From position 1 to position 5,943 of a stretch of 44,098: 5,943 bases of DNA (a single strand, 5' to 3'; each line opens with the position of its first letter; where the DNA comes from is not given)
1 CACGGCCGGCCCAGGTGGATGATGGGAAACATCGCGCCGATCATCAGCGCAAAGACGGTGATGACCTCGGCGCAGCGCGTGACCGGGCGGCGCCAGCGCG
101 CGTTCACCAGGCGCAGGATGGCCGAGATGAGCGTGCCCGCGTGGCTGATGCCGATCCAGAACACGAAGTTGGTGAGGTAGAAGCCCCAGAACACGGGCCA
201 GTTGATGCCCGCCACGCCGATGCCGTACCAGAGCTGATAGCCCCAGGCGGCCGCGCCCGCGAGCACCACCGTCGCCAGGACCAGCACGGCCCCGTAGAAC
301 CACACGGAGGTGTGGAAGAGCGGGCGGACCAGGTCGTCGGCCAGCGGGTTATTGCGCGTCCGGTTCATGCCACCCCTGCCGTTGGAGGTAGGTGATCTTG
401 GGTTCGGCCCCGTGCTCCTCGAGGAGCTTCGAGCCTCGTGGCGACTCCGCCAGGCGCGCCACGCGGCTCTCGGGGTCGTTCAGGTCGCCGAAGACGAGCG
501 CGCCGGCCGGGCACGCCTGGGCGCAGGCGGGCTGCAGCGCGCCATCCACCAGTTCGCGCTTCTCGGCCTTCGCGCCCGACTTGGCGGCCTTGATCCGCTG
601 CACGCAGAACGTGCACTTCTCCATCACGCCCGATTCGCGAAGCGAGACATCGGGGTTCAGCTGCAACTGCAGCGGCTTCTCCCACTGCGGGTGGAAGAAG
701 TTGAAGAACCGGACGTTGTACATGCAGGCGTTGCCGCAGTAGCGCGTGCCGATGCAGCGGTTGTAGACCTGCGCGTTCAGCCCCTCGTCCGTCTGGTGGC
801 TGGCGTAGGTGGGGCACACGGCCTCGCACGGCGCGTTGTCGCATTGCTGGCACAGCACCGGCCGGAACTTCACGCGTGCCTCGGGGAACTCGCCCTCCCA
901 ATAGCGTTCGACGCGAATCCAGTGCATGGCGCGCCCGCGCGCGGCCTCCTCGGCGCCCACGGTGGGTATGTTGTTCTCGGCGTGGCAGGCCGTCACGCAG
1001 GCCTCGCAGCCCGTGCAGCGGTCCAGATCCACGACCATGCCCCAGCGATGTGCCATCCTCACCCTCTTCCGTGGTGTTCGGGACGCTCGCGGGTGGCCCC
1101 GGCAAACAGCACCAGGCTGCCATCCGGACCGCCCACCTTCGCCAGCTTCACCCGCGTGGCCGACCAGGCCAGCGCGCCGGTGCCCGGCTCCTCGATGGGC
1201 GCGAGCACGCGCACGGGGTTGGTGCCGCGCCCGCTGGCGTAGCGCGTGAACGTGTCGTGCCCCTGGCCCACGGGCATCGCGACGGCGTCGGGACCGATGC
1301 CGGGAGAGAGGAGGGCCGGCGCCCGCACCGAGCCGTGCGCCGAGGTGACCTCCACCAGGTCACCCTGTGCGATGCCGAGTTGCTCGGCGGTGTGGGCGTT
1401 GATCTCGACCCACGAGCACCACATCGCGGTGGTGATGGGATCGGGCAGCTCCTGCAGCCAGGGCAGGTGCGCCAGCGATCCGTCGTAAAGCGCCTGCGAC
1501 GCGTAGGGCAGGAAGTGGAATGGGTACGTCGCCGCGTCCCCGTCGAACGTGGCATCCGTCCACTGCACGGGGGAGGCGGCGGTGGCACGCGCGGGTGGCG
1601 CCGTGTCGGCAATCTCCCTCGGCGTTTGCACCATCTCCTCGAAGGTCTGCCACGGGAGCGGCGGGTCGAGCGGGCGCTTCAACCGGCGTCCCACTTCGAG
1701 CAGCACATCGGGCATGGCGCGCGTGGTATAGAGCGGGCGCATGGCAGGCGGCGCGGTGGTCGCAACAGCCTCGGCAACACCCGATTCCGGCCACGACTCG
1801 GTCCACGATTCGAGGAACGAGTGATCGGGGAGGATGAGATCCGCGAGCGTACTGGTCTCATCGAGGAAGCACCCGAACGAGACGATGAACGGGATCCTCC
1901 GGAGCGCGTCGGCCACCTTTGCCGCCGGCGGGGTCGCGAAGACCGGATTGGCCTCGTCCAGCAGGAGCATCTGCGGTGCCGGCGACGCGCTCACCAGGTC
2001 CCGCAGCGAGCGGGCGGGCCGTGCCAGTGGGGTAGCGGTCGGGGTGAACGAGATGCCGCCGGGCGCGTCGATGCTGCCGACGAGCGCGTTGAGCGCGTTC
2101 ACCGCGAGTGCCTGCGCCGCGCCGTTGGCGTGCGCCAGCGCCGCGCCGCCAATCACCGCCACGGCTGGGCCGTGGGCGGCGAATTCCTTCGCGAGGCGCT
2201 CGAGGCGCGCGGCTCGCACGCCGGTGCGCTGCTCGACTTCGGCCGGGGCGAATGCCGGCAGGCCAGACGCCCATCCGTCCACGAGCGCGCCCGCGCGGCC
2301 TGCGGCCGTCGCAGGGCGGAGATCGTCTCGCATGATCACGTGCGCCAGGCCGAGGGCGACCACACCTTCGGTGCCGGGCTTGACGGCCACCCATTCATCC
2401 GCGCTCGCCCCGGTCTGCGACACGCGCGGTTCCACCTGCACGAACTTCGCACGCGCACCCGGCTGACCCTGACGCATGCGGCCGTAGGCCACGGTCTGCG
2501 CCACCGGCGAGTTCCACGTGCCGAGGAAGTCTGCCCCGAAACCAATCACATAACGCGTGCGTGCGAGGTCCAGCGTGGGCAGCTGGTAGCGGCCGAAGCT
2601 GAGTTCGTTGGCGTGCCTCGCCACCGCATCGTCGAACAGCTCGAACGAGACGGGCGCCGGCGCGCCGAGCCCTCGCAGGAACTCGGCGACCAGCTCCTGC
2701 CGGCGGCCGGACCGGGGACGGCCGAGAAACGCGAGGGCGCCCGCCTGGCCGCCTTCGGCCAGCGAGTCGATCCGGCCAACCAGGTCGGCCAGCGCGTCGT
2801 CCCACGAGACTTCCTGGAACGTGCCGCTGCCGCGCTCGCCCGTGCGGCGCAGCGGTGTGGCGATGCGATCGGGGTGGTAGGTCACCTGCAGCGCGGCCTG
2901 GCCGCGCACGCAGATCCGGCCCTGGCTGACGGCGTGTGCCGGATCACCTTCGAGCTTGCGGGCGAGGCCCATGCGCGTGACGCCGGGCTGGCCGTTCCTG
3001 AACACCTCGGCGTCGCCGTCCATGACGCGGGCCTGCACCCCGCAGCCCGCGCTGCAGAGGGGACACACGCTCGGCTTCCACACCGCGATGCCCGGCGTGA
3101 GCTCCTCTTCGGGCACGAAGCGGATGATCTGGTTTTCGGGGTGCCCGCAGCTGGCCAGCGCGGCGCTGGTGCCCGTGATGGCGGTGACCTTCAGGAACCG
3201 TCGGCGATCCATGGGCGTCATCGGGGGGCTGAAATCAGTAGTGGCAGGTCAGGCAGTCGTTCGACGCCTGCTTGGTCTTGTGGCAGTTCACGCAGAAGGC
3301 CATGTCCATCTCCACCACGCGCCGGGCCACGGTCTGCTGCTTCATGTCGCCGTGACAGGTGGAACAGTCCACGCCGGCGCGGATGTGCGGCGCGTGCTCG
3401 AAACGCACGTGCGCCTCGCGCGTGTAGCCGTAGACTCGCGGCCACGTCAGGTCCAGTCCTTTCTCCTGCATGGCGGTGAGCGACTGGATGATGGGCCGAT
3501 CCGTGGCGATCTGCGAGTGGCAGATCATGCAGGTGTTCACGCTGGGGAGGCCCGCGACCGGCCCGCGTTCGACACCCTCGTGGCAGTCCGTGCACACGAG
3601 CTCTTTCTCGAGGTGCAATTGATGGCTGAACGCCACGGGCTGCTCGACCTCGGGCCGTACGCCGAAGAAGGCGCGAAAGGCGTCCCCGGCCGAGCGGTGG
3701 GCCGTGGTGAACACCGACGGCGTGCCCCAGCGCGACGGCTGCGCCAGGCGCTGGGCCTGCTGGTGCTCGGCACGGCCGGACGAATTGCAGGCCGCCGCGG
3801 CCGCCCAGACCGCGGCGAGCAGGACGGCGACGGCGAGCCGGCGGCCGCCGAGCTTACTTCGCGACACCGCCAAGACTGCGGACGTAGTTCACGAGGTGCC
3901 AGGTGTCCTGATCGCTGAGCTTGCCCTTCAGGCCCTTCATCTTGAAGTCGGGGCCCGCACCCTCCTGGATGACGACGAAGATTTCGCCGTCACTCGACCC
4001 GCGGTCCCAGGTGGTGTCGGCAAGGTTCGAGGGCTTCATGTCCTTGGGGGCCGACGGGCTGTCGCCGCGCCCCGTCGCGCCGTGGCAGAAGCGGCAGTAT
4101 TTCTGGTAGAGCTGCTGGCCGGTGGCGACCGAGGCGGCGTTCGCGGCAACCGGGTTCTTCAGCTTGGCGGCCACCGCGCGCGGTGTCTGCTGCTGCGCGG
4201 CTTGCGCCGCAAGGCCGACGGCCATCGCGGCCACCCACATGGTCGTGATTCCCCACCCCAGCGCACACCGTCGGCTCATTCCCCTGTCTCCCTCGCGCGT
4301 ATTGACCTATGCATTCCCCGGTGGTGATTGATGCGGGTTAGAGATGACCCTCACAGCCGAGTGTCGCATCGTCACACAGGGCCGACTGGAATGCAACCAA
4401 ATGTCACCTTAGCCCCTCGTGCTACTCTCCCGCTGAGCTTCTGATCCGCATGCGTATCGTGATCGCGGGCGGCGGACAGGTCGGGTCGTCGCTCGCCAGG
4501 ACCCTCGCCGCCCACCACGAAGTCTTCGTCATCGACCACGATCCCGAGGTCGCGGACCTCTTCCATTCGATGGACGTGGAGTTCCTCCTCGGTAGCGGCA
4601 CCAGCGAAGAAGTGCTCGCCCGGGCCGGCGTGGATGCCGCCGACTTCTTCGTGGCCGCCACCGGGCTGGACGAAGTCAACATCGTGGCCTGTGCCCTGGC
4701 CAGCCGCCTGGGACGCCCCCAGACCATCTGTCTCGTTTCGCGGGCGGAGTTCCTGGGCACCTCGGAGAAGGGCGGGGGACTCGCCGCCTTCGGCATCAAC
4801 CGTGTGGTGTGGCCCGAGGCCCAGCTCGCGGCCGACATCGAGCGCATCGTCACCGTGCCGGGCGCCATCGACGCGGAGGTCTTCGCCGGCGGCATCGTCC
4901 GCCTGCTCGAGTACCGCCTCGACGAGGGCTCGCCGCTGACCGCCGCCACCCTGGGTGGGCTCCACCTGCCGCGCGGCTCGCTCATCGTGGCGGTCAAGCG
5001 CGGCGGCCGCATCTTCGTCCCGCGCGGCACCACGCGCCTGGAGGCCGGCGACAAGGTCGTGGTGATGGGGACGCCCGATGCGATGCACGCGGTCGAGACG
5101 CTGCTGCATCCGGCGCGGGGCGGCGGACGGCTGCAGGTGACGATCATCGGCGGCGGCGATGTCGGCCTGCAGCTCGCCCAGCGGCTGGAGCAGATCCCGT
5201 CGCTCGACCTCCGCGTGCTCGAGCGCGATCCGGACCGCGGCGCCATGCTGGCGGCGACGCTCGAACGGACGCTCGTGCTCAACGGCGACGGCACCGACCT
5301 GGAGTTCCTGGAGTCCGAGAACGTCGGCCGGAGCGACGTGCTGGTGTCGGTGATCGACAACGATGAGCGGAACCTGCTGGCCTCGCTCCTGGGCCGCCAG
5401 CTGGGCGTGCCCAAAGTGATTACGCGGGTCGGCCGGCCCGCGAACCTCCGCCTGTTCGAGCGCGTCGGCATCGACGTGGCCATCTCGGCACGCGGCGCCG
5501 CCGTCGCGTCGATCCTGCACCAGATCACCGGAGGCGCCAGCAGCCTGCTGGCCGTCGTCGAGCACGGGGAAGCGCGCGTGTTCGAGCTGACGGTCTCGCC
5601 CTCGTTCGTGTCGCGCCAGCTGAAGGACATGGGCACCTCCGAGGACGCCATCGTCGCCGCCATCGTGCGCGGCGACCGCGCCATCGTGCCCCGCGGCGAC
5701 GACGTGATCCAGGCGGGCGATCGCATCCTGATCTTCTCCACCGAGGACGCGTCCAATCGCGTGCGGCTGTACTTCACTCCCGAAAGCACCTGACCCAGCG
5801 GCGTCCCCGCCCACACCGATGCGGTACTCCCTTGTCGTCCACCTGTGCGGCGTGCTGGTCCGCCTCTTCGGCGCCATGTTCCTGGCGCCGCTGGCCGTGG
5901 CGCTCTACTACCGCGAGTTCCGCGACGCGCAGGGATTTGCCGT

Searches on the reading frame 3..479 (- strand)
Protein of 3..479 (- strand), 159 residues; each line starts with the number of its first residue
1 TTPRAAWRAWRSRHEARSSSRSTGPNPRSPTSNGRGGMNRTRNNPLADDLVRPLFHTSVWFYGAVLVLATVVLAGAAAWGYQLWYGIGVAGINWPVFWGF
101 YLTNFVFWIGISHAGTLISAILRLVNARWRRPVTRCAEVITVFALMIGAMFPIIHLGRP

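Call 38: search_protein_families(library=pfam, proteins=[window:3-479:-], max_evalue=0.00001)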
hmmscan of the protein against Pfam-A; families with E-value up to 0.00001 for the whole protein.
window:3-479:- (159 aa): 1 family
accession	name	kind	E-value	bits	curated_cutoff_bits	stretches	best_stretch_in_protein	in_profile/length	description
PF03916.19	NrfD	-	3.8e-06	27.2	25.8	1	93-159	6-75/313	Polysulphide reductase, NrfD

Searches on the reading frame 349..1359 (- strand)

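Call 38: search_protein_families(library=pfam, proteins=[window:349-1359:-], max_evalue=0.00001)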
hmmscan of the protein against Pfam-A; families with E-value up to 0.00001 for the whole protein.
window:349-1359:- (336 aa): 4 families
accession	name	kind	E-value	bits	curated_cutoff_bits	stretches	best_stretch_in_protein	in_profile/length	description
PF12838.12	Fer4_7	-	8.3e-13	49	27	1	114-184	1-50/52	4Fe-4S dicluster domain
PF13247.11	Fer4_11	-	2.1e-09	37.9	26.2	0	163-228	3-70/100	4Fe-4S dicluster domain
PF13237.11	Fer4_10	-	5.7e-08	33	25.5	0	108-128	2-24/53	4Fe-4S dicluster domain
PF12797.12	Fer4_2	-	4e-06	26.9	24.5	1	106-127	1-22/22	4Fe-4S binding domain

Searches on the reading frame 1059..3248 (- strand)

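Call 38: search_protein_families(library=pfam, proteins=[window:1059-3248:-], max_evalue=0.00001)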
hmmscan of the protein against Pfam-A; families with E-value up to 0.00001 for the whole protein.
window:1059-3248:- (729 aa): 3 families
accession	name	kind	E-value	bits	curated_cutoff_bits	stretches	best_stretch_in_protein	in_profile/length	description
PF00384.28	Molybdopterin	-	1.7e-20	73.8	24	1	128-480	1-315/353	Molybdopterin oxidoreductase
PF01568.27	Molydop_binding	-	1.2e-13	51.5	26.8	1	612-677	30-90/110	Molydopterin dinucleotide binding domain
PF04879.21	Molybdop_Fe4S4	-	2e-13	50.5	22.7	1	57-125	3-55/55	Molybdopterin oxidoreductase Fe4S4 domain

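Call 55: search_protein_families(library=ncbifam, proteins=[window:1059-3248:-], max_evalue=0.00001)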
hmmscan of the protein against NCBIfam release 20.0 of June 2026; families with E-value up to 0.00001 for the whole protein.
window:1059-3248:- (729 aa): 20 families
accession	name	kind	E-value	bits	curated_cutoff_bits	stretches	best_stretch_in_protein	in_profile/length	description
NF041783.2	mnquin_red_QrcB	equivalog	2e-92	310.5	440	2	51-546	46-522/695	menaquinone reductase molybdopterin-binding-like subunit QrcB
NF012032.0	PRK15488.1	equivalog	6.8e-67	226.1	694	3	13-405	3-367/759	thiosulfate reductase PhsA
NF041714.1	arsenate_red_ArrA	equivalog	1.9e-54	185.1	1600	2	13-409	3-408/848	arsenate respiratory reductase molybdopterin-containing subunit ArrA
TIGR02166.1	dmsA_ynfE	subfamily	1.3e-39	136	777.7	1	13-311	1-290/794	DMSO/selenate family reductase complex A subunit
TIGR01591.1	Fdh-alpha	equivalog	7.1e-36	123.5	666.25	1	61-398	2-316/672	formate dehydrogenase subunit alpha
NF047855.1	AssmNtatRedNasC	equivalog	1e-30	106.7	1100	2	103-174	52-119/708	assimilatory nitrate reductase catalytic subunit NasC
NF011567.1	PRK14991.1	equivalog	1.8e-28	98.8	1750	3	449-505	649-705/1022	tetrathionate reductase subunit TtrA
NF041884.1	selenate_YnfF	exception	3.3e-27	94.7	1650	1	14-399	2-397/798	selenate/tellurate reductase subunit YnfF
NF041885.1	selenate_YnfE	exception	1.1e-26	93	1675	1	14-400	4-405/805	selenate/tellurate reductase subunit YnfE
TIGR03479.1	DMSO_red_II_alp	subfamily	4.8e-25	87.8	984.75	1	111-310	103-297/913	molybdopterin-dependent oxidoreductase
NF011566.1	PRK14990.1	exception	1.9e-24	85.8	1600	2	13-160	14-151/814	dimethylsulfoxide reductase subunit A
TIGR01553.1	formate-DH-alph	equivalog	5.3e-22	77.4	814.2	1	14-159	3-135/1009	formate dehydrogenase-N subunit alpha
TIGR01706.1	NAPA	equivalog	4.1e-13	48.5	930.55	1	13-158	2-130/830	periplasmic nitrate reductase subunit alpha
TIGR00509.1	bisC_fam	subfamily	2.7e-12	45.7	1017.55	1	266-449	204-394/772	molybdopterin guanine dinucleotide-containing S/N-oxide reductase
NF010055.0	PRK13532.1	equivalog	3.4e-12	45.4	904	1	13-162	3-134/830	nitrate reductase catalytic subunit NapA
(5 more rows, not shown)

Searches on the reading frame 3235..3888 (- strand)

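Call 38: search_protein_families(library=pfam, proteins=[window:3235-3888:-], max_evalue=0.00001)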
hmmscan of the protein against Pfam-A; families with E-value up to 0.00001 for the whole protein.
window:3235-3888:- (217 aa): 2 families
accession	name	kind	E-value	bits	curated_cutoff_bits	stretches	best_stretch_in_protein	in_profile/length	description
PF14522.11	Cytochrome_C7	-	2.1e-12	47.1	24.8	1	161-216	1-66/67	Cytochrome c7 and related cytochrome c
PF14537.11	Cytochrom_c3_2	-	2.8e-06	28.1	25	0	168-208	2-38/79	Cytochrome c3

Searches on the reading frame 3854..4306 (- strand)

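Call 38: search_protein_families(library=pfam, proteins=[window:3854-4306:-], max_evalue=0.00001)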
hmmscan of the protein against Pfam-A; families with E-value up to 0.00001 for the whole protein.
window:3854-4306:- (150 aa): 2 families
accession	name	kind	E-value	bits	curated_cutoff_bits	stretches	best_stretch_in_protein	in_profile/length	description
PF13442.11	Cytochrome_CBB3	-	5.1e-12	46.4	27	1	59-142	2-68/68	Cytochrome C oxidase, cbb3-type, subunit III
PF00034.26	Cytochrom_C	-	4.1e-10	41.3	21.3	1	60-145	1-89/90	Cytochrome c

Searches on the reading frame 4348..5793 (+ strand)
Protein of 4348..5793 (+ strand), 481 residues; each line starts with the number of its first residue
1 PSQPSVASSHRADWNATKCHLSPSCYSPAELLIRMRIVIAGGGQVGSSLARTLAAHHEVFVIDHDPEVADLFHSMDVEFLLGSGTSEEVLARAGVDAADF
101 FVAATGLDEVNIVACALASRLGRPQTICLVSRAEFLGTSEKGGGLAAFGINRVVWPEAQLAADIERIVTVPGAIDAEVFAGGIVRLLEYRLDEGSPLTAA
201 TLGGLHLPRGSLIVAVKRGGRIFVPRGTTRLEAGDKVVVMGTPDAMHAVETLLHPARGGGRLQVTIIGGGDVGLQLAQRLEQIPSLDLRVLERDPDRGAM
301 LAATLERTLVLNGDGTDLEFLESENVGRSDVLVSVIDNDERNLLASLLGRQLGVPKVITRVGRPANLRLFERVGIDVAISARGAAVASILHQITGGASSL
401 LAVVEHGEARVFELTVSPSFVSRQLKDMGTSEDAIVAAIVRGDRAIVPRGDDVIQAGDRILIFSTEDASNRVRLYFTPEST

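Call 38: search_protein_families(library=pfam, proteins=[window:4348-5793:+], max_evalue=0.00001)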
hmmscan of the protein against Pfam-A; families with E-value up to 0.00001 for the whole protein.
window:4348-5793:+ (481 aa): 5 families
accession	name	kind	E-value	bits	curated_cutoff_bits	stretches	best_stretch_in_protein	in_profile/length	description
PF02254.24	TrkA_N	-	3.9e-47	159.8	23.8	2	37-136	1-102/116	TrkA-N domain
PF02080.26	TrkA_C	-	4.9e-31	106.9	27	2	186-253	1-70/71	TrkA-C domain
PF07992.20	Pyr_redox_2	-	6.7e-07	29.5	26.1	0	262-377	143-251/291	Pyridine nucleotide-disulphide oxidoreductase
PF13241.12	NAD_binding_7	-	6.9e-07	30.2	22.1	0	35-123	8-87/104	Putative NAD(P)-binding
PF01266.30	DAO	-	2.2e-06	27.9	27.9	0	36-69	1-35/353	FAD dependent oxidoreductase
